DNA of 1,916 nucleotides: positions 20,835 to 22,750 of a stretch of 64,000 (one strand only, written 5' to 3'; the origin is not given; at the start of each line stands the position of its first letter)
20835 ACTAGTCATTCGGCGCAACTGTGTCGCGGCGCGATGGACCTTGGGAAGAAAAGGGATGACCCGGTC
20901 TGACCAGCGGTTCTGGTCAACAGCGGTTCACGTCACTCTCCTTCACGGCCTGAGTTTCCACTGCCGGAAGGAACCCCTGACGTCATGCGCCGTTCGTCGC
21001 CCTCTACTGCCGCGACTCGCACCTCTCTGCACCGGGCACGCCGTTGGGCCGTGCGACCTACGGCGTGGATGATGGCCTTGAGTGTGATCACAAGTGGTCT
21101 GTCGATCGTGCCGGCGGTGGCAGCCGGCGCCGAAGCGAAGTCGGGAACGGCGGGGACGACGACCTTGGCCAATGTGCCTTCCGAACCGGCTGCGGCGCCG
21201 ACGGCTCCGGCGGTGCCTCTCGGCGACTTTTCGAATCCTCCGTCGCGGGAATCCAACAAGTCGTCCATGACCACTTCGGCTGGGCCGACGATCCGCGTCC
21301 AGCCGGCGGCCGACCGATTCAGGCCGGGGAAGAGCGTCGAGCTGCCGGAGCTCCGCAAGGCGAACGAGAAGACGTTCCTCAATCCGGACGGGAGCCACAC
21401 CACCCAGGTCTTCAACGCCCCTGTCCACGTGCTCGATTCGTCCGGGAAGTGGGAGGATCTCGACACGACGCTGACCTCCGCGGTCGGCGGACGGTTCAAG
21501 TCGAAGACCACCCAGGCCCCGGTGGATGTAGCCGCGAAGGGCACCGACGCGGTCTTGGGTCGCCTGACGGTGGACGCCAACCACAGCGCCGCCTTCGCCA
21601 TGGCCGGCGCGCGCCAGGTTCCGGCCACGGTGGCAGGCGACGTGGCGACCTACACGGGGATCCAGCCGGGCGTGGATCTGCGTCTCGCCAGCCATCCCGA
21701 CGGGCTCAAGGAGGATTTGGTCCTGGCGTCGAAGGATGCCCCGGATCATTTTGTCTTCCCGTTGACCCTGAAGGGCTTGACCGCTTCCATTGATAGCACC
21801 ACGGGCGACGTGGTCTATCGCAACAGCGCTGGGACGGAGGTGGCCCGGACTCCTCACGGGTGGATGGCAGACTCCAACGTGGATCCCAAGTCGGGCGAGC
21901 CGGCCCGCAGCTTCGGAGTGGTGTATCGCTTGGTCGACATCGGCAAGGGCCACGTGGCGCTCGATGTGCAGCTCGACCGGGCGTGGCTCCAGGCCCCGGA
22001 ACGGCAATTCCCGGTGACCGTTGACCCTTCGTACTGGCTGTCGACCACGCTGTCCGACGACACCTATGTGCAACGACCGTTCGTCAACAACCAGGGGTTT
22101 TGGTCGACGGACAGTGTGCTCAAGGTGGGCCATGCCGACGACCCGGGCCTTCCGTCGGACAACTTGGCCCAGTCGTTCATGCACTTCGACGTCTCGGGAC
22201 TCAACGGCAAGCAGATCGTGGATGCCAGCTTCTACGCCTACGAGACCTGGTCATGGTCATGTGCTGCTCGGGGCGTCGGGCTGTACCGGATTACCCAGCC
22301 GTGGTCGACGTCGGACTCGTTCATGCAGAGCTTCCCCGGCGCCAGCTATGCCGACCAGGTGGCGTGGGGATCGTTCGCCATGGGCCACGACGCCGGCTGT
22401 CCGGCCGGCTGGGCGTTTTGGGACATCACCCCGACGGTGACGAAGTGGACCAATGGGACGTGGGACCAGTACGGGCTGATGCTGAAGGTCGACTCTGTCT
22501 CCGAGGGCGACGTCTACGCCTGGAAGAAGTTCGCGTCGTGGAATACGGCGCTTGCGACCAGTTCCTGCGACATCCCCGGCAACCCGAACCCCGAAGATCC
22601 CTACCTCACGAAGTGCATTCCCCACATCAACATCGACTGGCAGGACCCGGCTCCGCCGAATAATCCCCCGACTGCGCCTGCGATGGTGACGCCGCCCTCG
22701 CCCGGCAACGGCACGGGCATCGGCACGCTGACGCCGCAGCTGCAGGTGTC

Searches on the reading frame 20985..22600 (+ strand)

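Call 75: search_protein_families(library=pfam, proteins=[window:20985-22600:+], max_evalue=0.01)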
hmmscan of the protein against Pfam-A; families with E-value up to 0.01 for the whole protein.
window:20985-22600:+ (538 aa): 1 family
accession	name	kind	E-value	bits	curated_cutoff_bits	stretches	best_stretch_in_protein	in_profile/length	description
PF24517.2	CBM96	-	3e-05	24.4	26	1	355-501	6-138/164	Carbohydrate-binding module family 96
